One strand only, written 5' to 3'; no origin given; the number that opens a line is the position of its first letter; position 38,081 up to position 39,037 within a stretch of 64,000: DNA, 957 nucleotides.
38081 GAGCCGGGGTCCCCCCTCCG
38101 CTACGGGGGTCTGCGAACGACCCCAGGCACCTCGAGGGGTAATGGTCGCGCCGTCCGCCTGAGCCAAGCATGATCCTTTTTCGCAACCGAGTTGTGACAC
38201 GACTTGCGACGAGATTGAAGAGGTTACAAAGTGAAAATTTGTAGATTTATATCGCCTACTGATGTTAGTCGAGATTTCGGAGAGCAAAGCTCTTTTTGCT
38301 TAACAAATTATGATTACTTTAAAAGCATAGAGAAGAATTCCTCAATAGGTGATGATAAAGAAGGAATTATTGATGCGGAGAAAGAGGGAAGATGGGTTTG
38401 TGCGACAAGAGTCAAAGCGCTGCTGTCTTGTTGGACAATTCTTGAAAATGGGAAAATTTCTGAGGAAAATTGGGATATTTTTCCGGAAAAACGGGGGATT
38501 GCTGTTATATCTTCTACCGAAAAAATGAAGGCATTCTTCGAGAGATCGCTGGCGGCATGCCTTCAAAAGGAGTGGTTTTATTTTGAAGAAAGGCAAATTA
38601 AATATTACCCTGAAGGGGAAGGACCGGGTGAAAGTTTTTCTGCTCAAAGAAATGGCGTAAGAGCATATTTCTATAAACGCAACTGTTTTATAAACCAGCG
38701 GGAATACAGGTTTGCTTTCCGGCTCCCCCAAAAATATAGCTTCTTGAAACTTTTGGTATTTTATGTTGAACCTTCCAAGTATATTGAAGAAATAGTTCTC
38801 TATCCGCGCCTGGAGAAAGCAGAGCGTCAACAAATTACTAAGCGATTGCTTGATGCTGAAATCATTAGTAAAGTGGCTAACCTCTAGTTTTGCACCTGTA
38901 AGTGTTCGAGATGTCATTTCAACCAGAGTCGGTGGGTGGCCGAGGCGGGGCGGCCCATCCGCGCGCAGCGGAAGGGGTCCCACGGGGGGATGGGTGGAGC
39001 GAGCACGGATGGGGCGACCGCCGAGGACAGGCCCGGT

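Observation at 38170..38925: Single AT-rich orphan gene between rodA and the radical SAM gene, bracketed by GC-rich palindromic repeats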

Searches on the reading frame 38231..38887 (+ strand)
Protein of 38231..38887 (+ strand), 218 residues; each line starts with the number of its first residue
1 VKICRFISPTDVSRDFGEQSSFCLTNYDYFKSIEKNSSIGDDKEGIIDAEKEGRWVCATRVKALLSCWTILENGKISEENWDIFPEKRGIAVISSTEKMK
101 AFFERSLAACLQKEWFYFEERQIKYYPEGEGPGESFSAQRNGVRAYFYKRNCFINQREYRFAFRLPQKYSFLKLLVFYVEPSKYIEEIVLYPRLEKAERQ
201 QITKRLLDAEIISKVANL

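Call 4: search_protein_families(library=pfam, proteins=[window:38231-38884:+], max_evalue=10)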
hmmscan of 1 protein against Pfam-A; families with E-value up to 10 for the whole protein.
window:38231-38884:+ (218 aa): 1 family
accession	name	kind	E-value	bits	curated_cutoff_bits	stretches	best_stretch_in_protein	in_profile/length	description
PF21892.1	TMEM145_N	-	0.096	13.5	28.1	1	146-185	12-52/131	TMEM145, N-terminal domain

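Call 5: search_protein_families(library=padloc, proteins=[window:38231-38884:+], max_evalue=10)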
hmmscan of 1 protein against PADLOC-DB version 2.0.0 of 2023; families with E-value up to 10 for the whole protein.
window:38231-38884:+ (218 aa): 1 family
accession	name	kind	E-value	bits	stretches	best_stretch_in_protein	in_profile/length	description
PDLC04993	PDC-S31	-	7.1e-09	33.3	1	65-213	74-226/245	-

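Call 6: search_protein_families(library=ncbifam, proteins=[window:38231-38884:+], max_evalue=10)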
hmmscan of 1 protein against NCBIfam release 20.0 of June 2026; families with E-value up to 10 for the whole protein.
window:38231-38884:+ (218 aa): 0 families

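Call 7: search_protein_families(library=phrogs, proteins=[window:38231-38884:+], max_evalue=10)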
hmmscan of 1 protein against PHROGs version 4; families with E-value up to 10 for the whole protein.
window:38231-38884:+ (218 aa): 1 family
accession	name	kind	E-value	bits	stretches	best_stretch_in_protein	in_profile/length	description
phrog_26561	-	unknown function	0.0012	19.6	2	120-164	172-213/249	-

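Call 9: find_homologous_proteins(query=window:38231-38884:+)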
Query window:38231-38884:+ (218 aa): 4 proteins with E <= 0.001 among 157 candidates.
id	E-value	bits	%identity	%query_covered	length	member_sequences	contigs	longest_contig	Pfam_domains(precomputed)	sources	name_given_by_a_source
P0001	2.8e-142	489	100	100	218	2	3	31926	-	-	-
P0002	4.5e-33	133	37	100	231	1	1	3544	-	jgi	jgi:hypothetical protein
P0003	1.9e-32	130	37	99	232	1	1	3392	-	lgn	-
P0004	1.0e-6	46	30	75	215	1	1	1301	-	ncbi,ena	-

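Call 10: search_solved_structures(query=window:38231-38884:+, max_evalue=10)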
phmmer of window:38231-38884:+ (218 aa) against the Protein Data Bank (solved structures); distinct sequences matched with E-value up to 10: 2.
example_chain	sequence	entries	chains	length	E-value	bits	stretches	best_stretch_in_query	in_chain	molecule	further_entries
8tj6_A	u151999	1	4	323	0.3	13.7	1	132-195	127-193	Hemagglutinin HA1 chain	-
5jei_A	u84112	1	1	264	0.6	12.7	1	97-157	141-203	Glutamate receptor 2,Glutamate receptor 2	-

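Call 13: find_encoding_contigs(protein=window:38231-38887:+, flank=10000, max_places=6)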
Protein window:38231-38887:+ (218 aa): no gene with exactly this product is on record in the collection.

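Call 16: find_encoding_contigs(protein=P0001, flank=10000, max_places=6)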
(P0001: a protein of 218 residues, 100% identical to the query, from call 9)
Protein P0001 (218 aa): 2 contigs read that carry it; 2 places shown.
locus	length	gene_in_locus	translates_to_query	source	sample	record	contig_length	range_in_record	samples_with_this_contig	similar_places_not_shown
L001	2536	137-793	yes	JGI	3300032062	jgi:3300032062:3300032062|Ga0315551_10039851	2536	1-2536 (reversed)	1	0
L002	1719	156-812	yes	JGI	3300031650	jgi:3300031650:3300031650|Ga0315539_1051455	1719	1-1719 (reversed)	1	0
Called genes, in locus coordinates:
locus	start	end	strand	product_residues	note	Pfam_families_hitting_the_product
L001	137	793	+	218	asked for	-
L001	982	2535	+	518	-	?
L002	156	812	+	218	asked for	-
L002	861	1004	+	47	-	-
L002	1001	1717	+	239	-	?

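Call 22: predict_structure(alignment_id=A1)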
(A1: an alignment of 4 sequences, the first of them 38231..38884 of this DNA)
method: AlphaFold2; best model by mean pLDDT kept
length: 218 residues; sequences in the alignment: 4
mean_pLDDT: 38.8   pTM: 0.35
mean pLDDT of the five models: 38.8, 38.8, 35.8, 35.5, 28.8
residues with pLDDT >= 90: 0; 70-90: 2; 50-70: 54; < 50: 162
segments of 3 or more residues with pLDDT < 50: 1-88, 109-179
pLDDT, mean of each block of 10 residues (from residue 1): 24 23 26 28 26 27 27 33 40 53 55 41 34 36 34 33 37 43 57 62 58 59
secondary structure, 60 per line:
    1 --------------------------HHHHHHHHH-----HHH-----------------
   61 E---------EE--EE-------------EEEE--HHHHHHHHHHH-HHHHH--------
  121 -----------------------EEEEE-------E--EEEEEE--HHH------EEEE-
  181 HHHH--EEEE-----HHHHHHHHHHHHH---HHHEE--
elements in order: H27-35 E90-93 H96-106 H108-112 E144-148 E159-164 E176-179 H181-184 E187-190 H196-208

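Call 25: find_encoding_contigs(protein=P0002, flank=10000)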
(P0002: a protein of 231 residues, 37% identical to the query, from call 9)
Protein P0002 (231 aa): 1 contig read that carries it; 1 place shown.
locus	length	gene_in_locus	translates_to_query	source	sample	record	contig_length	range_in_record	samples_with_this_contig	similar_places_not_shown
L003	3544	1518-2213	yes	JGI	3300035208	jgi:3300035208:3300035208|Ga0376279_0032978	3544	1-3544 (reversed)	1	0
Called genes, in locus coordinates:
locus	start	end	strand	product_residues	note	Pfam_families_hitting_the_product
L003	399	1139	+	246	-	-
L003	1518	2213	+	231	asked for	-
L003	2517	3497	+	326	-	PF19300:BPD_transp_1_N, PF00528:BPD_transp_1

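Call 26: find_encoding_contigs(protein=P0003, flank=10000)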
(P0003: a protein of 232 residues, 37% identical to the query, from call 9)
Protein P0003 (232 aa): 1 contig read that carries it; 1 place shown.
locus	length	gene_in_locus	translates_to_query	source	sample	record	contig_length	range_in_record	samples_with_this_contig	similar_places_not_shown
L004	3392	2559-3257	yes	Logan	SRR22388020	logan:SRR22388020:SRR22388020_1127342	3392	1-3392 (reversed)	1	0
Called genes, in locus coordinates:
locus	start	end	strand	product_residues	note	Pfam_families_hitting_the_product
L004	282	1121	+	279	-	-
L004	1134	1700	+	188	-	PF14213:DUF4325 (weak)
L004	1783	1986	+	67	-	-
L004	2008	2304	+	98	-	-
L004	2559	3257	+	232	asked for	-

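Call 27: find_encoding_contigs(protein=P0004, flank=10000)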
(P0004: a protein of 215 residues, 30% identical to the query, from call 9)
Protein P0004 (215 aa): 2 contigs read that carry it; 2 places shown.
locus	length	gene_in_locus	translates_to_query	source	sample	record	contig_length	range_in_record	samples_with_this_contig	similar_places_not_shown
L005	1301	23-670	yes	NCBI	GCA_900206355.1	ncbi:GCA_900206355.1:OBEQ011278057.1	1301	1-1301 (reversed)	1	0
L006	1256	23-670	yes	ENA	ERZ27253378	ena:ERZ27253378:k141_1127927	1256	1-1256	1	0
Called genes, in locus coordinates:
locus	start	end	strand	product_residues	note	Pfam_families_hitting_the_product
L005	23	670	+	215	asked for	-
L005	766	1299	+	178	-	?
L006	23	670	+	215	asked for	-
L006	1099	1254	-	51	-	?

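Call 28: search_protein_representatives(alignment_id=A1)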
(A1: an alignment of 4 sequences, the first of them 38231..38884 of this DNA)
Query: 4 sequences, 220 profile positions. Proteins with E-value up to 0.001 (for the whole library): 159; up to 1e-10: 79; up to 1e-30: 15. The best 150 are listed.
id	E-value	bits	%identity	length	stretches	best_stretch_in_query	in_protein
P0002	2.6e-106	370.4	-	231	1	1-220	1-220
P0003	4.5e-101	353.2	-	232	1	1-220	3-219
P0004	2.3e-83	295.3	-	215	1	1-220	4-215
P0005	1.5e-50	188.1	-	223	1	3-214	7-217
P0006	1.5e-42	161.9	-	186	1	1-190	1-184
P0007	1.4e-41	158.7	-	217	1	1-218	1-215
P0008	9.2e-40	152.8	-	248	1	2-220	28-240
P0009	5.8e-38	146.9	-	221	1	1-220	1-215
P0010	6.4e-38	146.8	-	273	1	1-202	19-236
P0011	1.8e-36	142.0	-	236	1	1-220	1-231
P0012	4.3e-36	140.8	-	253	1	1-195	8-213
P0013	6.3e-36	140.2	-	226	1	2-219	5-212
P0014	5.4e-33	130.6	-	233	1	3-220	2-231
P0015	4.1e-32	127.8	-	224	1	9-217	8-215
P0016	1.3e-31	126.1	-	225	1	1-208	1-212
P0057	9.5e-16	74.3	-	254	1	18-201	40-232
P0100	2.2e-07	46.9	-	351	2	60-143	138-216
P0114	2.1e-05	40.5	-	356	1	49-210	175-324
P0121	5.9e-05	39.0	-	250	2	122-170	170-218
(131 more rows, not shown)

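Call 42: search_protein_families(library=padloc, proteins=[P0002, P0003, P0004], max_evalue=1)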
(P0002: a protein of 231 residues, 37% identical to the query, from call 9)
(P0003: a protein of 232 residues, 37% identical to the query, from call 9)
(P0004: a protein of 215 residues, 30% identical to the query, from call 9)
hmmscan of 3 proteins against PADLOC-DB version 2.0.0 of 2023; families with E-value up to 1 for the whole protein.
P0002 (231 aa): 0 families

P0003 (232 aa): 0 families

P0004 (215 aa): 0 families

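Call 45: search_protein_families(library=pfam, alignment_id=A3, max_evalue=1)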
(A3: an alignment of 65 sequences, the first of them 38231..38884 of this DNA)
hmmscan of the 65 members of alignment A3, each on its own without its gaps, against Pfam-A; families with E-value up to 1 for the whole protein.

A. member 1, window:38231-38884:+ (218 aa): 1 family
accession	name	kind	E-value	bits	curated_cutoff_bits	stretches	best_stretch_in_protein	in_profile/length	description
PF21892.1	TMEM145_N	-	0.096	13.5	28.1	1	146-185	12-52/131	TMEM145, N-terminal domain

B. families by the number of members that match (of 65 scanned): 30 families (the first 25 are shown)
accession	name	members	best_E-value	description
PF11185.13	DUF2971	8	0.011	Protein of unknown function (DUF2971)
PF05883.17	Baculo_RING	1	0.0011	Baculovirus U-box/Ring-like domain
PF18423.6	zf_CopZ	1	0.0017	Zinc binding domain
PF20195.4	DUF6558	1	0.005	Phage tail protein N-terminal domain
PF01142.23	TruD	1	0.011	tRNA pseudouridine synthase D (TruD)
PF00028.23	Cadherin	1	0.015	Cadherin domain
PF00155.27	Aminotran_1_2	1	0.015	Aminotransferase class I and II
PF20942.3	DUF4785_2nd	1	0.02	Domain of unknown function (DUF4785) central domain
PF16441.10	DUF5038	1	0.025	Domain of unknown function (DUF5038)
PF18228.7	CdiI_N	1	0.031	CdiI N-terminal domain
PF22028.2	DUF6934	1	0.032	Family of unknown function (DUF6934)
PF11663.14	Toxin_YhaV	1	0.033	Toxin with endonuclease activity, of toxin-antitoxin system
PF18663.7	Pallilysin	1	0.034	Pallilysin beta barrel domain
PF09518.16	RE_HindIII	1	0.038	HindIII restriction endonuclease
PF22516.1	PreP_C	1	0.047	PreP C-terminal domain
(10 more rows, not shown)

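Call 46: search_protein_families(library=padloc, alignment_id=A3, max_evalue=0.01)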
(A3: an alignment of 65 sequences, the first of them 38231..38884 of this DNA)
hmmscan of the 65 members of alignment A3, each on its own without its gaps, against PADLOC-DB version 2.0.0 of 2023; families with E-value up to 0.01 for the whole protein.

A. member 1, window:38231-38884:+ (218 aa): 1 family
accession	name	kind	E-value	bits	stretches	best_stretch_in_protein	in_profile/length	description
PDLC04993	PDC-S31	-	7.1e-09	33.3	1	65-213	74-226/245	-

B. families by the number of members that match (of 65 scanned): 3 families
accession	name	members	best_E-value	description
PDLC04993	PDC-S31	9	7.1e-09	-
PDLC04994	PDC-S31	5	7.1e-05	-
PDLC01461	Cas7c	1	0.0082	CAS-I-C; effector_G7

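Call 47: search_solved_structures(query=A3, max_evalue=10)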
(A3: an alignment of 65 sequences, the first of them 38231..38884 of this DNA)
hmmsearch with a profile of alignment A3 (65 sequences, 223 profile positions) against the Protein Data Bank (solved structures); distinct sequences matched with E-value up to 10: 1.
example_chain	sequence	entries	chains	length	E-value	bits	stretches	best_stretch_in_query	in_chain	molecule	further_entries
3kya_A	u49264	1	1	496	0.36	13.4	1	130-169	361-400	Putative phosphatase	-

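Call 69: predict_structure(alignment_id=A3)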
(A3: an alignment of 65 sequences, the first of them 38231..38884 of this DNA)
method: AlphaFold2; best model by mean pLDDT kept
length: 218 residues; sequences in the alignment: 65
mean_pLDDT: 94.2   pTM: 0.90
mean pLDDT of the five models: 94.2, 94.1, 94.0, 93.5, 93.2
residues with pLDDT >= 90: 191; 70-90: 24; 50-70: 3; < 50: 0
segments of 3 or more residues with pLDDT < 50: none
pLDDT, mean of each block of 10 residues (from residue 1): 98 94 95 80 93 89 96 97 97 98 93 84 96 90 94 97 93 95 98 98 97 97
secondary structure, 60 per line:
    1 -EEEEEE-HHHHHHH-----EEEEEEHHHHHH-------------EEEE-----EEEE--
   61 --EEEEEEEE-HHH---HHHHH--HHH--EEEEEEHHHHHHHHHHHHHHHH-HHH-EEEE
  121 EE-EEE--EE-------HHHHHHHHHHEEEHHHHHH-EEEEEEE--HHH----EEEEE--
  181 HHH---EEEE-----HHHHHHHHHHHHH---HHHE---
elements in order: E2-7 H9-15 E21-26 H27-32 E46-49 E55-58 E63-70 H78-82 E90-95 H96-111 E117-122 E124-126 H138-147 E148-150 H151-156 E158-164 E174-178 E187-190 H196-208

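Call 73: fold_search(model_id=the predicted structure, library=pdb)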
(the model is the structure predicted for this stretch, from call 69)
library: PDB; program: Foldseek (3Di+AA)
matches with E <= 10: 119; with E <= 0.001: 0
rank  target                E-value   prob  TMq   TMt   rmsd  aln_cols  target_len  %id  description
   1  4b08                  3.7e-01  0.10  0.17  0.05  20.8       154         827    8  Yeast DNA polymerase alpha, Selenomethionine protein (released 2013-02-27)
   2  4fvm                  4.2e-01  0.10  0.17  0.05  20.1       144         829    8  Crystal structure of yeast DNA polymerase alpha (released 2013-02-27)
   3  8foe_1                5.7e-01  0.09  0.17  0.05  20.1       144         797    8  Cryo-EM structure of S. cerevisiae DNA polymerase alpha-primase complex bound to a template DNA (released 2023-05-31)
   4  3s0y_B                8.8e-01  0.05  0.17  0.21  13.7       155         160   12  The crystal structure of the periplasmic domain of MotB (residues 64-256). (released 2012-03-14)
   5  8zdy_C                8.8e-01  0.01  0.10  0.07  21.6       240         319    6  Cryo-EM structure of Cas8-HNH system at target free state (released 2024-10-02)
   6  7t2d_L                9.9e-01  0.01  0.10  0.12  19.6       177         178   11  Crystal structure of the B1 TCR in complex with HLA-DP4-Ply (released 2022-12-28)
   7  8foc_1                1.5e+00  0.04  0.17  0.04  20.3       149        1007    7  Cryo-EM structure of S. cerevisiae DNA polymerase alpha-primase in Apo state conformation I (released 2023-05-31)
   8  3s0w_A                1.5e+00  0.03  0.17  0.21  14.0       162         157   10  The crystal structure of the periplasmic domain of Helicobacter pylori MotB (residues 78-256). (released 2012-03-14)
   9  7zkh                  1.7e+00  0.01  0.12  0.11  17.9       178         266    9  C-Methyltransferase PsmD from Streptomyces griseofuscus with bound cofactor (crystal form 1) (released 2022-12-28)
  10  3s06_B                2.1e+00  0.03  0.17  0.23  10.6       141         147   11  The crystal structure of the periplasmic domain of Helicobacter pylori MotB (residues 97-256, P3121). (released 2012-03-14)
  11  2otm_A                2.1e+00  0.02  0.15  0.19  10.1       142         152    9  Crystal structure of a putative endoribonuclease (so_1960) from shewanella oneidensis mr-1 at 1.85 A resolution (released 2007-02-20)
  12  6c6l_A                2.2e+00  0.05  0.15  0.05  14.9       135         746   10  Yeast Vacuolar ATPase Vo in lipid nanodisc (released 2018-03-21)
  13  2otm_B                2.5e+00  0.03  0.16  0.19  10.3       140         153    9  Crystal structure of a putative endoribonuclease (so_1960) from shewanella oneidensis mr-1 at 1.85 A resolution (released 2007-02-20)
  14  7t2b_L                2.6e+00  0.01  0.10  0.12  19.7       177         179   11  Crystal structure of the 5F TCR in complex with HLA-DP4-Ply (released 2022-12-28)
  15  5jk5_B                3.0e+00  0.04  0.13  0.08  12.2       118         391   13  Phenylalanine hydroxylase from dictyostelium - BH2 complex (released 2017-04-26)
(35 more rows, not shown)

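Call 74: fold_search(model_id=the predicted structure, library=viral)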
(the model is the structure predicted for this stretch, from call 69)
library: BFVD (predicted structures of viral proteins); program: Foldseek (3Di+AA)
matches with E <= 10: 224; with E <= 0.001: 0
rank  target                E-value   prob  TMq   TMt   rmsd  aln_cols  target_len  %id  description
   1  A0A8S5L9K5            2.6e-03  1.00  0.43  0.21  10.6       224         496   11  Uncharacterized protein [Myoviridae sp. ctPuP5]
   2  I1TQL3                6.9e-03  0.97  0.36  0.28   7.7       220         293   10  (no name in the UniProt tables at hand)
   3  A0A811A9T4            8.2e-03  0.12  0.15  0.13  17.4       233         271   13  (no name in the UniProt tables at hand)
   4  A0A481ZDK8            3.8e-02  0.63  0.32  0.28  10.6       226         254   13  Uncharacterized protein [Pithovirus LCPAC406]
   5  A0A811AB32            6.6e-02  0.06  0.16  0.13  17.4       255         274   10  (no name in the UniProt tables at hand)
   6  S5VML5                1.5e-01  0.20  0.22  0.24   9.5       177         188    6  Uncharacterized protein [Pseudomonas phage PaBG]
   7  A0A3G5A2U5            1.6e-01  0.13  0.18  0.24  18.6       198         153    8  Uncharacterized protein [Harvfovirus sp.]
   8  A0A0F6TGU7            1.7e-01  0.02  0.08  0.10  16.8       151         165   10  Uncharacterized protein [Sinorhizobium phage phiM9]
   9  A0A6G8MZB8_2          1.8e-01  0.18  0.19  0.05  12.9       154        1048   12  DNA-directed RNA polymerase [Cedratvirus kamchatka]
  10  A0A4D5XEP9            3.3e-01  0.09  0.20  0.14  15.8       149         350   13  Serine/threonine protein kinase [Mimivirus LCMiAC02]
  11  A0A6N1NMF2            3.3e-01  0.05  0.13  0.18  14.3       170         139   11  Uncharacterized protein [Tupanvirus deep ocean]
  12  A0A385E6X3            3.5e-01  0.04  0.13  0.18  16.3       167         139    7  (no name in the UniProt tables at hand)
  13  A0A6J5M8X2            3.7e-01  0.01  0.10  0.06  21.1       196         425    7  Uncharacterized protein [uncultured Caudovirales phage]
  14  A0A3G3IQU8            5.0e-01  0.02  0.16  0.09  19.1       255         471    9  (no name in the UniProt tables at hand)
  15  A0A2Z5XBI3            6.4e-01  0.08  0.21  0.16  10.7       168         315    8  (no name in the UniProt tables at hand)
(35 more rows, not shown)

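Call 75: find_homologous_proteins(query=A3, max_evalue=0.001)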
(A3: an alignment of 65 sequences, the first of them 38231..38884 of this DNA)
Query A3 (65 sequences) (218 aa, profile of the alignment): 9 proteins with E <= 0.001 among 2886 candidates.
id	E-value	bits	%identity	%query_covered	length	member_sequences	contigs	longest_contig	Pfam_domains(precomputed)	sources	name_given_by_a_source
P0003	3.6e-63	231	37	99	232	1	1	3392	-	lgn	-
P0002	4.8e-56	208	37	100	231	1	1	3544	-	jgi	jgi:hypothetical protein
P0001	4.2e-55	205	100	100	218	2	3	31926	-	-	-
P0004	5.7e-46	175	30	75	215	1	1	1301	-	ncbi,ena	-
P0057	5.0e-37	145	22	78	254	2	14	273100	-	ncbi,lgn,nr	ncbi:TPA: hypothetical protein JBH76_04920 [Legionella pneumophila]|nr:hypothetical protein [Legione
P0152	1.0e-31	128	23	70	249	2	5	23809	-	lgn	-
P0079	1.8e-31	127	26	84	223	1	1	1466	-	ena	-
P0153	1.2e-4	40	33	22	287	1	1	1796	-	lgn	-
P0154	6.8e-4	37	23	62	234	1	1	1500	-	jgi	jgi:hypothetical protein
